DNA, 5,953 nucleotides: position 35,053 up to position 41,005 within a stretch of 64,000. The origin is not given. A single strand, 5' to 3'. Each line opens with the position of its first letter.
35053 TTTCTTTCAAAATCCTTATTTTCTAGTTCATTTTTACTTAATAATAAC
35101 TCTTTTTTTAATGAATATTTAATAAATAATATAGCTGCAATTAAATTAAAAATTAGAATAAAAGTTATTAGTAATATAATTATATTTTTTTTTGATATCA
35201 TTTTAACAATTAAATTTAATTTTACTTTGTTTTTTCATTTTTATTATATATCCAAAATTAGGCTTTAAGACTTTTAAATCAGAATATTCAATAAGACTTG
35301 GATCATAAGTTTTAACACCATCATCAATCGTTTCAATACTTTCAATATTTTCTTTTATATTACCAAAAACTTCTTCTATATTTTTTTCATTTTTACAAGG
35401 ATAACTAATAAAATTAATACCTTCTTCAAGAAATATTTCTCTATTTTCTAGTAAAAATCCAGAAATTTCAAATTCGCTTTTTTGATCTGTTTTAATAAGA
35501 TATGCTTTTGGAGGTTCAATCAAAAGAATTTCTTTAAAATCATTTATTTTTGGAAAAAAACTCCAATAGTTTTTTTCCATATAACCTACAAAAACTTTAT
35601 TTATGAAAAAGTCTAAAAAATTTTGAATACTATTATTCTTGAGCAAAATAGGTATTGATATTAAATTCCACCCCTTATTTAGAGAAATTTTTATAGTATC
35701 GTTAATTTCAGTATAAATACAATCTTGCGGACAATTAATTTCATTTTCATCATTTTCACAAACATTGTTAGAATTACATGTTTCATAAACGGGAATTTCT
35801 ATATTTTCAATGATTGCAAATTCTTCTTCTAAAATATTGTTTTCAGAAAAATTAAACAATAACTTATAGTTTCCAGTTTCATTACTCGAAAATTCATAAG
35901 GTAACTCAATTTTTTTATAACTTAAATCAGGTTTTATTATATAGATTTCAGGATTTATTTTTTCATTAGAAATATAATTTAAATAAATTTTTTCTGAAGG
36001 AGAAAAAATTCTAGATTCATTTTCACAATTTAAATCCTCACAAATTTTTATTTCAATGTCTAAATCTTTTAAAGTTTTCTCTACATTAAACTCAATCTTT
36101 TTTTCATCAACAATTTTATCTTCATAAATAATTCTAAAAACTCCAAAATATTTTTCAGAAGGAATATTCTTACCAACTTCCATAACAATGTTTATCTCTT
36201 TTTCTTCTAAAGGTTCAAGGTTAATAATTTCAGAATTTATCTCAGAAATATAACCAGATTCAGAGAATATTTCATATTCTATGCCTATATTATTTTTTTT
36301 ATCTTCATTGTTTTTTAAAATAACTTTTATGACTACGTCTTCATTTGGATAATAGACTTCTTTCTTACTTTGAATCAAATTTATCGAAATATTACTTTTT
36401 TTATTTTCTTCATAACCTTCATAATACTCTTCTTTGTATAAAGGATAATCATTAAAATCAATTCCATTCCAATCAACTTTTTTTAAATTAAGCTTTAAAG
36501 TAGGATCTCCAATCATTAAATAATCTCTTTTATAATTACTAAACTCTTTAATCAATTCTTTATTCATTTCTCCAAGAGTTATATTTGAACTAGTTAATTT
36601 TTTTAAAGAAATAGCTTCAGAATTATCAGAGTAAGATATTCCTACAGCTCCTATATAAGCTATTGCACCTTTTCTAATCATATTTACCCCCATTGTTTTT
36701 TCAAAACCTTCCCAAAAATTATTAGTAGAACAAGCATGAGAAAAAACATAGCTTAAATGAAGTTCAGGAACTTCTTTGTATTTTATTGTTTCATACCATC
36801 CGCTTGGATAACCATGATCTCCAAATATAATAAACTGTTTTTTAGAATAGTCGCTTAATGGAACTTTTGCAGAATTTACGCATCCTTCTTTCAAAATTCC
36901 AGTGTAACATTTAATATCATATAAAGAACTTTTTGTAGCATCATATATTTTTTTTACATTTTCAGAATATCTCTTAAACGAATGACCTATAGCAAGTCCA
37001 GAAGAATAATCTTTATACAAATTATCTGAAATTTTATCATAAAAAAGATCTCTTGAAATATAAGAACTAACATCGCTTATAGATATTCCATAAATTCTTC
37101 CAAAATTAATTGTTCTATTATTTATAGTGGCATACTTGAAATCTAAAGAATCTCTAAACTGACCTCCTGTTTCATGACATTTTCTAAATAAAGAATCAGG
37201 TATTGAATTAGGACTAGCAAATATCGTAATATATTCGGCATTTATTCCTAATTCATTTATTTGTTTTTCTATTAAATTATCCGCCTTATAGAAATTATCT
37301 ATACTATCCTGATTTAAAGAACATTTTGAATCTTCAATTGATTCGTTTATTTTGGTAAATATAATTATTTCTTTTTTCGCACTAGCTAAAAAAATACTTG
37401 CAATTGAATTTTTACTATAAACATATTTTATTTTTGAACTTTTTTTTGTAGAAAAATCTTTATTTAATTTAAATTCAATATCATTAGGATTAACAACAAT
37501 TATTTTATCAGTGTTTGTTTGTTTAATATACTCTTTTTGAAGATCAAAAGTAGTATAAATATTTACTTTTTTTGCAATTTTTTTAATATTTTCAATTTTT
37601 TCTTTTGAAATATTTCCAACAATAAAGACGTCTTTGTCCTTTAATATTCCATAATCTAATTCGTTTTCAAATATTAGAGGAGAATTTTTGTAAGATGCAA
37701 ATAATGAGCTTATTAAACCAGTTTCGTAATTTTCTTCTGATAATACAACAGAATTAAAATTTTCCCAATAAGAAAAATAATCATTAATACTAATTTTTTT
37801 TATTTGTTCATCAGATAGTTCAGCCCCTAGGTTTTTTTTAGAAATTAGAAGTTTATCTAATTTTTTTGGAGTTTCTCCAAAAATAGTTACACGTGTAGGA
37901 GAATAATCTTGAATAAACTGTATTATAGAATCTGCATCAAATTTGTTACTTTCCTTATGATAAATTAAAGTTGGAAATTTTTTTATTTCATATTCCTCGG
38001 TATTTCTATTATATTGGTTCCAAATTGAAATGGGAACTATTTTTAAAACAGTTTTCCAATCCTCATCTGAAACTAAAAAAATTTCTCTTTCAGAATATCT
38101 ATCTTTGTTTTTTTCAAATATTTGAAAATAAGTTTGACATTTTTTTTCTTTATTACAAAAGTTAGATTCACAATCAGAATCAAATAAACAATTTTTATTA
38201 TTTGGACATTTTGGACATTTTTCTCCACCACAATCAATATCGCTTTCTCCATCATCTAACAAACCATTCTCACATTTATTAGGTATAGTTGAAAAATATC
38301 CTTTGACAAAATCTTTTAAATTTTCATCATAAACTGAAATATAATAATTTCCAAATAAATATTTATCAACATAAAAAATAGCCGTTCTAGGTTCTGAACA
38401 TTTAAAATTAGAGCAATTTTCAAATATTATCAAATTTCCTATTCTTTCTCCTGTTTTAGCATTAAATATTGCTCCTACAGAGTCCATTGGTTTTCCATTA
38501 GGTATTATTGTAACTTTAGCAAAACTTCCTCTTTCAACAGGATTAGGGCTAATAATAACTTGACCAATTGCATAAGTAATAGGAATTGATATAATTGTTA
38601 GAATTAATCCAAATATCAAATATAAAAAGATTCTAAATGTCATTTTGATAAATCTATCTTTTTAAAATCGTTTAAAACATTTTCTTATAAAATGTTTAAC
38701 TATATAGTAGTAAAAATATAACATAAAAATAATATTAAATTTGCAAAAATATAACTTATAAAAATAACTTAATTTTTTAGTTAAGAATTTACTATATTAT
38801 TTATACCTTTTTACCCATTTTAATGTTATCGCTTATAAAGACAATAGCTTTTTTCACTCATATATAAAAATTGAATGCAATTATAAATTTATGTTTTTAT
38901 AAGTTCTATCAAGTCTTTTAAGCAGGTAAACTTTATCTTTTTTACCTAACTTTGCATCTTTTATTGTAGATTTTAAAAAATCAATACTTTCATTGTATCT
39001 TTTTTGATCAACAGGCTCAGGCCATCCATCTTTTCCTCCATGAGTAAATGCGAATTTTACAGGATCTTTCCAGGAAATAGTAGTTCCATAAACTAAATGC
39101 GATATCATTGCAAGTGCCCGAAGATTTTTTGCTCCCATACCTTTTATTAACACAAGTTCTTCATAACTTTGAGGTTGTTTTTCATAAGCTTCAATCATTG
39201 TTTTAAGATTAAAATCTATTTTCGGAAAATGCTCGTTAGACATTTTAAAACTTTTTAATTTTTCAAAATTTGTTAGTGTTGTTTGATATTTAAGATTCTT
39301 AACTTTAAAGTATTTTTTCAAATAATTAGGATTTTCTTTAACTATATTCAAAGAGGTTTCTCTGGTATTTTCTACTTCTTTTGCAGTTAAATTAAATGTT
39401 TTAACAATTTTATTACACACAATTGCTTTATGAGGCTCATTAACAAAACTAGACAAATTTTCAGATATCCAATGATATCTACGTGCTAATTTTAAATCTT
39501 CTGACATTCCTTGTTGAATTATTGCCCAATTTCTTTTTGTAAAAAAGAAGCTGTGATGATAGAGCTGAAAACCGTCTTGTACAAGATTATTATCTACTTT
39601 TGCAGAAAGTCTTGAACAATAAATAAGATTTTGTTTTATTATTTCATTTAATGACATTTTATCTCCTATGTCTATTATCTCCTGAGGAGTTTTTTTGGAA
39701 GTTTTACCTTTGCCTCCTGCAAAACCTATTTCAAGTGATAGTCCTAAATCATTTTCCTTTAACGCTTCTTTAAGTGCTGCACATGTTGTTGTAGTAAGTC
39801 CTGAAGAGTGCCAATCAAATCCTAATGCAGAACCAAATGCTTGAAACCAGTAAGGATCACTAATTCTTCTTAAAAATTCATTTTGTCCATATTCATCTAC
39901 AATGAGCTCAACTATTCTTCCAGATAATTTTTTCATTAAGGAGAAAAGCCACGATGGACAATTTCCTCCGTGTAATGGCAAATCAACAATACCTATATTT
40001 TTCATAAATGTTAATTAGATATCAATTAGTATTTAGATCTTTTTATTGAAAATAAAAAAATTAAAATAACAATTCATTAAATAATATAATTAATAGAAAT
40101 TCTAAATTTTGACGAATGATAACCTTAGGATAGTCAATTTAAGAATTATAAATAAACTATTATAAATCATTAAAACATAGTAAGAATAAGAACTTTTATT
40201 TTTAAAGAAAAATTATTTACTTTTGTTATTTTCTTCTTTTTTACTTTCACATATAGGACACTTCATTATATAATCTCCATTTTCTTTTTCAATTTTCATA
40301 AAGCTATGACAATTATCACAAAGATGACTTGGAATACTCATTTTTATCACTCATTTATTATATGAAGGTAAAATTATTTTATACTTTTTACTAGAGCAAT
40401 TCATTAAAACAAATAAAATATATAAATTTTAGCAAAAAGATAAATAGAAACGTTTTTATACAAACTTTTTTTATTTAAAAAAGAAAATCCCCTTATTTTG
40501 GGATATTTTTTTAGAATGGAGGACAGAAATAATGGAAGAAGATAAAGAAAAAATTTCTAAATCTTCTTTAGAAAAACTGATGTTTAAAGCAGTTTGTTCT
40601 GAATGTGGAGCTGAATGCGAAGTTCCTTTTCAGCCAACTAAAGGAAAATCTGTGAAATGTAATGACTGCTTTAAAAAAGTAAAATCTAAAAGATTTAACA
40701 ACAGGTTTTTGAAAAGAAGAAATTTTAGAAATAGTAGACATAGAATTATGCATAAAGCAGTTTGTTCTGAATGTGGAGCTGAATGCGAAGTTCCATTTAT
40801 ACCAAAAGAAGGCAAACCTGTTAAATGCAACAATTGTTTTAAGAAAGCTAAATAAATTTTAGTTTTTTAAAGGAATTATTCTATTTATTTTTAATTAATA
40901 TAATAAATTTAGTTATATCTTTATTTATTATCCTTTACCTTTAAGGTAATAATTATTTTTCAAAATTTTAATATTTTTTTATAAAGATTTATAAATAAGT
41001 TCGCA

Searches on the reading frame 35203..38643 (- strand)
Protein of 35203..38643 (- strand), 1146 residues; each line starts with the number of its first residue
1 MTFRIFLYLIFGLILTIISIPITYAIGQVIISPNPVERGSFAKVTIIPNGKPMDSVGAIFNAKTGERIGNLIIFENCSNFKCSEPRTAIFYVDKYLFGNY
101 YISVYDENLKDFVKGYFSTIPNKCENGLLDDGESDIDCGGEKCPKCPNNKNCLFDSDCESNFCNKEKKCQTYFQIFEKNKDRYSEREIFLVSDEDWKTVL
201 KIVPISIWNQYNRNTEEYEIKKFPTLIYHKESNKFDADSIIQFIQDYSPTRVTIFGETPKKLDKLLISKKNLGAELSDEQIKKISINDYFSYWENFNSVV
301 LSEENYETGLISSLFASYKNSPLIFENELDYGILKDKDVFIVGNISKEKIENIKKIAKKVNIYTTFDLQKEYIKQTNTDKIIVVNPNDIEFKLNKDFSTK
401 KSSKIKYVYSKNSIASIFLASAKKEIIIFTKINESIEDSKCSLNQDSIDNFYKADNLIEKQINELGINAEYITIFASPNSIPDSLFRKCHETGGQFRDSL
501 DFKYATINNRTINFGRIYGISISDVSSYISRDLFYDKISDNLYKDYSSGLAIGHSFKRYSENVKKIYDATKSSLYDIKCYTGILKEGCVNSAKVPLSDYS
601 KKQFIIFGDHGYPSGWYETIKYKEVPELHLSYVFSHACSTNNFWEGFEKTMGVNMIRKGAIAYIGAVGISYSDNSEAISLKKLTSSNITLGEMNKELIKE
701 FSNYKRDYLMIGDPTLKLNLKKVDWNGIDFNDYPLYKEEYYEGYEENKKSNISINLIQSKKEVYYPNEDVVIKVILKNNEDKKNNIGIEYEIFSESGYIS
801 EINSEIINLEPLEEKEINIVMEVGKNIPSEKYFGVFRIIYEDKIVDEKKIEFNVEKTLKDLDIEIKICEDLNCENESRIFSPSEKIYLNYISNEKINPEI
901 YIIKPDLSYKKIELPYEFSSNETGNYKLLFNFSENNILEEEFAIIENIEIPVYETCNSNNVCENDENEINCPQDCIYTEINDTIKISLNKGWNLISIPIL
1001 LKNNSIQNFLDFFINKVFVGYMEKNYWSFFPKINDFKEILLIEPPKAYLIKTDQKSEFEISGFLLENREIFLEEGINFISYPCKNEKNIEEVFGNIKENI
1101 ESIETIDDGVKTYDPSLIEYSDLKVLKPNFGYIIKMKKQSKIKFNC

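Call 9: search_protein_families(library=pfam, proteins=[window:35203-38643:-], max_evalue=0.01)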
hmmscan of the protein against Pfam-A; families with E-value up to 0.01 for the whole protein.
window:35203-38643:- (1146 aa): 2 families
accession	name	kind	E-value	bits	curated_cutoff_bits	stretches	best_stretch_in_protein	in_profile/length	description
PF01364.23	Peptidase_C25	-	3.3e-09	36.9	23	1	603-718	231-374/374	Peptidase family C25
PF07919.17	Gryzun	-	0.0014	17.9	26.7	1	751-804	192-244/588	Gryzun, putative trafficking through Golgi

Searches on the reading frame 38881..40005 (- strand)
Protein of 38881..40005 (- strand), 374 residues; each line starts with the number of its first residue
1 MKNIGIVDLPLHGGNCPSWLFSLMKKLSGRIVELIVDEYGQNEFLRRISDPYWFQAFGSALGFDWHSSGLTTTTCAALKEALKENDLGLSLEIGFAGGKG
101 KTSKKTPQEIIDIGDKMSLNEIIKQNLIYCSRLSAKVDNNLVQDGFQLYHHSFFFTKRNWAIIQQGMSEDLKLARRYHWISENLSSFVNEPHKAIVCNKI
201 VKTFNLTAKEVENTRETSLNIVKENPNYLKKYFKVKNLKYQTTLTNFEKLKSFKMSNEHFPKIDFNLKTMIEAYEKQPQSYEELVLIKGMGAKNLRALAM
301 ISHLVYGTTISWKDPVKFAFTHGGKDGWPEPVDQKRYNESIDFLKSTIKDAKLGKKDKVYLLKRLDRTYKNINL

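Call 4: search_protein_families(library=pfam, proteins=[window:38881-40005:-], max_evalue=0.01)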
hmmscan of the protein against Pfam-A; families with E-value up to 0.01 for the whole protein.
window:38881-40005:- (374 aa): 1 family
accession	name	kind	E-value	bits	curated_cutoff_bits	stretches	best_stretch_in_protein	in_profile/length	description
PF05559.16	DUF763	-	2.1e-124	415.4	35.5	1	5-332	1-319/319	Protein of unknown function (DUF763)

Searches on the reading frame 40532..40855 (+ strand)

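Call 4: search_protein_families(library=pfam, proteins=[window:40532-40855:+], max_evalue=0.01)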
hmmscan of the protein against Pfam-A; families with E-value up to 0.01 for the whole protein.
window:40532-40855:+ (107 aa): 2 families
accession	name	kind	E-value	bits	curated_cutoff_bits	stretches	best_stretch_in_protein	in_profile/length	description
PF23477.1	zf_Tbcl_2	-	2e-30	104.6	27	2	71-107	1-37/37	Probable treble clef zinc finger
PF04879.21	Molybdop_Fe4S4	-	0.0044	17.4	22.7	0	74-99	4-29/55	Molybdopterin oxidoreductase Fe4S4 domain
